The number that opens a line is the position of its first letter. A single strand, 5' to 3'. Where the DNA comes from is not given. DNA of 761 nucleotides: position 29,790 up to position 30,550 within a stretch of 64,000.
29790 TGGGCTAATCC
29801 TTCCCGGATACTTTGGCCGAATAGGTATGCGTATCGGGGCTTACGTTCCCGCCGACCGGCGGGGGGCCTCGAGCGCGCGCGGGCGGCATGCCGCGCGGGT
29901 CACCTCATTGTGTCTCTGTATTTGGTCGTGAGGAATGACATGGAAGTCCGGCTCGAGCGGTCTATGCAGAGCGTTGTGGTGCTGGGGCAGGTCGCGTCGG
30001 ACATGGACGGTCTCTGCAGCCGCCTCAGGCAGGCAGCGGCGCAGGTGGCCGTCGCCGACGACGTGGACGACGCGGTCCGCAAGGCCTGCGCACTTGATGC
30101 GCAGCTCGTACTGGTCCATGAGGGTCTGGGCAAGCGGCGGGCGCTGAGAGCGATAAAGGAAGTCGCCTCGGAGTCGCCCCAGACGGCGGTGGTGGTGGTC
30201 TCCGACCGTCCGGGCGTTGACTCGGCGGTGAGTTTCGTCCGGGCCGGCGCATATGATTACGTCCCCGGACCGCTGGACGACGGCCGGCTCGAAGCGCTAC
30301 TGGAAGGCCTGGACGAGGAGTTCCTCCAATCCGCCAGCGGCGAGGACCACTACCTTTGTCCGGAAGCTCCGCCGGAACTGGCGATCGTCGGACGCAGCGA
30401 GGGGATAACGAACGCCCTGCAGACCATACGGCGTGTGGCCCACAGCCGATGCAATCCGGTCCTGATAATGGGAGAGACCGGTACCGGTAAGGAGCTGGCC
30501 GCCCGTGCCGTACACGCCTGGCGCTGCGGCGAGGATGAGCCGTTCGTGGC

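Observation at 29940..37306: Two sigma-54 activators that both carry dead receiver domains, with no histidine kinase in the cluster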

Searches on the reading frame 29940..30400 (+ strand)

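Call 6: search_solved_structures(query=window:29940-30400:+, max_evalue=1, show_alignments=4)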
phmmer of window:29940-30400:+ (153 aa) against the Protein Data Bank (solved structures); distinct sequences matched with E-value up to 1: 57.
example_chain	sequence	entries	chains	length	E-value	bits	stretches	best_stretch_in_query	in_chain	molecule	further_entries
4d6x_A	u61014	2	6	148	7.2e-06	29.5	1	28-122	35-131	BACTERIAL REGULATORY, FIS FAMILY PROTEIN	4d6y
5m7n_A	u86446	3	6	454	6.1e-05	26.5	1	36-122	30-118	Nitrogen assimilation regulatory protein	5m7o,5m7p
1dc7_A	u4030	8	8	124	6.9e-05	26.3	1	67-122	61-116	NITROGEN REGULATION PROTEIN | NITROGEN REGULATION PROTEIN NR(I) | NTRC RECEIVER DOMAIN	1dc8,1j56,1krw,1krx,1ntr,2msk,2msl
1zit_A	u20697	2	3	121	0.0015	22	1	23-119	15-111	transcriptional regulator (NtrC family)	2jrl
1ny5_A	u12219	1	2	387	0.0026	21.2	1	62-113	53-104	transcriptional regulator (NtrC family)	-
3dzd_A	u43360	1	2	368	0.0028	21.1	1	66-136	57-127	Transcriptional regulator (NtrC family)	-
8uvx_B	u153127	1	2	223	0.0038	20.7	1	63-122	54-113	DNA-binding response regulator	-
8uuz_A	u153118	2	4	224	0.0038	20.7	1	63-122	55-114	DNA-binding response regulator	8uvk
1zy2_A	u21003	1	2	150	0.0041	20.6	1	57-114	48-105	transcriptional regulator NtrC1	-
2qxy_A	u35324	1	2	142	0.0044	20.4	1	55-124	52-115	Response regulator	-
4l4u_A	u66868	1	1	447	0.0065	19.9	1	62-113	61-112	Transcriptional regulator (NtrC family)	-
1tmy_A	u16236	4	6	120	0.01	19.2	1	38-119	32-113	CHEY PROTEIN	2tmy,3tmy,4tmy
4iga_A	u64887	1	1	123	0.011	19.2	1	38-119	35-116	Chemotaxis protein CheY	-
1u0s_Y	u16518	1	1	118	0.011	19.2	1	38-118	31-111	Chemotaxis protein cheY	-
4qyw_A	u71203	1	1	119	0.013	18.9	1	38-119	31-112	Chemotaxis protein CheY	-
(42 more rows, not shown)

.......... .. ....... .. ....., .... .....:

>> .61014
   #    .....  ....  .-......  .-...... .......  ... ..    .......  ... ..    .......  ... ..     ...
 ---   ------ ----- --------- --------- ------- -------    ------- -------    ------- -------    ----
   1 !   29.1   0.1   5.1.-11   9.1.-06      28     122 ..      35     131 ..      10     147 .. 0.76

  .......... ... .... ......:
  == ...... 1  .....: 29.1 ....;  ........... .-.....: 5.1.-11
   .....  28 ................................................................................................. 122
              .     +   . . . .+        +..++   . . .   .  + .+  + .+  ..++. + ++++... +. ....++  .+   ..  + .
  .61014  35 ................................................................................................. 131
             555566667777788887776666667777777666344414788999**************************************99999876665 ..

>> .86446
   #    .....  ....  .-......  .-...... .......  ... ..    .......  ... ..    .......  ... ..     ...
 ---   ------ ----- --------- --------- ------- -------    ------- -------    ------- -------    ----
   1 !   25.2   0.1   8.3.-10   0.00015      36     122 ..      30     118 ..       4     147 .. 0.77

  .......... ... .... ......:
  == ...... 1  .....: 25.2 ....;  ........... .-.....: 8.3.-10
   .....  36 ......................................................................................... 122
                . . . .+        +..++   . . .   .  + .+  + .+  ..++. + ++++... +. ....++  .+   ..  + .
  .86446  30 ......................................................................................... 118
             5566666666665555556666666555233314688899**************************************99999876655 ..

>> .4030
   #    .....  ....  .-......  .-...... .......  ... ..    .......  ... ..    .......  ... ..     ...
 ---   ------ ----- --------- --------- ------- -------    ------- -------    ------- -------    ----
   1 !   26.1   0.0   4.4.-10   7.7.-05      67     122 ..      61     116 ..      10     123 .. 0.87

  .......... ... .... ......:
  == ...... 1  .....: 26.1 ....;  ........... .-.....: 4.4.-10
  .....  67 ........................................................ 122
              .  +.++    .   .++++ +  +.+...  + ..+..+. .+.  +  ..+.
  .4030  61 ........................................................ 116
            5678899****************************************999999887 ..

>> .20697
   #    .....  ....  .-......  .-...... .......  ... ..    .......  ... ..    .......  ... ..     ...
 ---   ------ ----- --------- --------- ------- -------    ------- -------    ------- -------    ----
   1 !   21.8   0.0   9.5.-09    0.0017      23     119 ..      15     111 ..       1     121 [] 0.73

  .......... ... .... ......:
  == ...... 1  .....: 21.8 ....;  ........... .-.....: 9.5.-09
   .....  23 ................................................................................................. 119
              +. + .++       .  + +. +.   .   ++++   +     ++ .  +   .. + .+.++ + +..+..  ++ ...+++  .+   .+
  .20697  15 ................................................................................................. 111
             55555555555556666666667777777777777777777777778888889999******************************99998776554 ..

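Call 29: find_related_loci(query=A2, collection=genome_contigs, flank=10000)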
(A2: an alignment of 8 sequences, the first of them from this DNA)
Query A2 (147 aa) in genome_contigs; peptide patterns used: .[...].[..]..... (x = any residue, [..] = any of these).
12 stretches matched a pattern; 7 encode a relative of the query (tblastn E <= 1e-3); 7 distinct loci.
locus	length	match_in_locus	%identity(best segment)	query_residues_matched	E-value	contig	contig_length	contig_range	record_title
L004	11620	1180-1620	83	1-147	3e-80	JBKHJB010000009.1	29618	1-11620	MAG: Phycisphaerae bacterium isolate D4M11_13 NODE_672_length_29618_cov_12.177485, whole genome shotgun sequence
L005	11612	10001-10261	48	56-144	4e-21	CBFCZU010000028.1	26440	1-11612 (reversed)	MAG TPA_asm: uncultured Planctomycetales bacterium isolate SRR26215681_concoct_196 genome assembly, contig: ERZ25073475.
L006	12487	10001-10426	37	6-147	6e-21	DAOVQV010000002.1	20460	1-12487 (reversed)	MAG TPA_asm: Phycisphaerae bacterium isolate CSMAG_1584 CSMAG_1584_k141_693259_length_20460_cov_15.1348, whole genome sh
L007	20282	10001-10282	41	54-147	4e-20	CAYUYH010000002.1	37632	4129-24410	MAG TPA_asm: uncultured Planctomycetaceae bacterium isolate SRP323688_co1_175 genome assembly, contig: NODE_2002_length_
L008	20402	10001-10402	33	8-145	3e-19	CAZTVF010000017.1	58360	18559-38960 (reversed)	MAG TPA_asm: uncultured Planctomycetaceae bacterium isolate SRP272421_co2_511 genome assembly, contig: NODE_810_length_5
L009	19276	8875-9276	33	8-145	4e-17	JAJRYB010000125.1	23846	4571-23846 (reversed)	MAG: Planctomycetota bacterium isolate Dive96_bin3.224 k141_4920562, whole genome shotgun sequence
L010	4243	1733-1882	45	61-113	7e-11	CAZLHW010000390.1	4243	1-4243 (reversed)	MAG TPA_asm: uncultured Acidobacteriota bacterium isolate SRP167436_co1_235 genome assembly, contig: NODE_34838_length_4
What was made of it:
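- Tried and rejected: A narrower one returned only 7 loci, six assigned to Planctomycetota (call 29).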

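Call 41: predict_structure(alignment_id=A1)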
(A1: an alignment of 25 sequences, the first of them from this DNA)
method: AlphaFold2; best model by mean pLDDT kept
length: 147 residues; sequences in the alignment: 25
mean_pLDDT: 85.2   pTM: 0.78
mean pLDDT of the five models: 85.2, 82.8, 82.3, 81.9, 80.8
residues with pLDDT >= 90: 80; 70-90: 44; 50-70: 13; < 50: 10
segments of 3 or more residues with pLDDT < 50: none
pLDDT, mean of each block of 10 residues (from residue 1): 63 88 89 93 95 95 92 95 94 93 93 87 84 58 50
secondary structure, 60 per line:
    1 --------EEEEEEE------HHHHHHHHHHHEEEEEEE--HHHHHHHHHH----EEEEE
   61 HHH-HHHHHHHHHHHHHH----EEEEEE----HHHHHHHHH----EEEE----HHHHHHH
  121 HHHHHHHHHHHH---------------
elements in order: E9-15 H22-32 E33-39 H42-51 E56-60 H65-78 E83-88 H93-101 E106-109 H114-132

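Call 44: fold_search(model_id=the predicted structure, library=pdb)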
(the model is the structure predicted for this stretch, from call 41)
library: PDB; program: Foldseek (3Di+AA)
matches with E <= 10: 1852; with E <= 0.001: 367
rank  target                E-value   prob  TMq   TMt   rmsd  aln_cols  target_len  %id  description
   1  5e3j_A                9.0e-07  1.00  0.63  0.76   3.0       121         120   21  The response regulator RstA is a potential drug target for Acinetobacter baumannii (released 2016-05-04)
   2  5hm6_A                9.5e-07  1.00  0.64  0.77   3.0       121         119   21  N-terminal domain of BfmR from Acinetobacter baumannii (released 2017-01-18)
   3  4lda_F                1.6e-06  1.00  0.61  0.72   3.1       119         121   22  Crystal structure of a CheY-like protein (tadZ) from Pseudomonas aeruginosa PAO1 at 2.70 A resolution (released 2013-07-24)
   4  4lda_B                1.7e-06  1.00  0.63  0.71   3.0       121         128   21  Crystal structure of a CheY-like protein (tadZ) from Pseudomonas aeruginosa PAO1 at 2.70 A resolution (released 2013-07-24)
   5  6br7_A                1.9e-06  1.00  0.63  0.76   3.0       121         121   21  Beryllium fluorinated receiver domain of BfmR from Acinetobacter baumannii (released 2018-02-21)
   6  4lda_A                1.9e-06  1.00  0.63  0.72   3.0       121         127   21  Crystal structure of a CheY-like protein (tadZ) from Pseudomonas aeruginosa PAO1 at 2.70 A resolution (released 2013-07-24)
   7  1zh2_A                2.0e-06  1.00  0.61  0.73   3.2       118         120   22  Crystal Structure Of The Calcium-Bound Receiver Domain Of Kdp Potassium Transport System Response Regulator KdpE (released 2005-12-13)
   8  6br7_B                2.0e-06  1.00  0.67  0.77   3.4       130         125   20  Beryllium fluorinated receiver domain of BfmR from Acinetobacter baumannii (released 2018-02-21)
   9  4kny_B                3.0e-06  1.00  0.62  0.42   3.3       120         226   22  Crystal structure of the response regulator KdpE complexed to DNA in an active-like conformation (released 2014-02-19)
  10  8uvk_A                3.8e-06  1.00  0.61  0.42   3.0       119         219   22  CosR DNA bound form II (released 2024-01-31)
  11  8uvx_A                4.1e-06  1.00  0.67  0.45   2.4       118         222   21  CosR DNA bound form I (released 2024-01-31)
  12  3rqi                  4.4e-06  1.00  0.65  0.57   6.0       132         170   22  Crystal structure of a response regulator protein from Burkholderia pseudomallei with a phosphorylated aspartic acid, ca (released 2011-05-11)
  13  2pkx_B                4.6e-06  1.00  0.68  0.82   2.6       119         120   24  E.coli response regulator PhoP receiver domain (released 2007-05-22)
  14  3f7a_B                4.6e-06  1.00  0.66  0.28   3.2       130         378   21  Structure of Orthorhombic crystal form of Pseudomonas aeruginosa RssB (released 2009-11-24)
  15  3crn_A                5.0e-06  1.00  0.67  0.75   3.2       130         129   18  Crystal structure of response regulator receiver domain protein (CheY-like) from Methanospirillum hungatei JF-1 (released 2008-04-22)
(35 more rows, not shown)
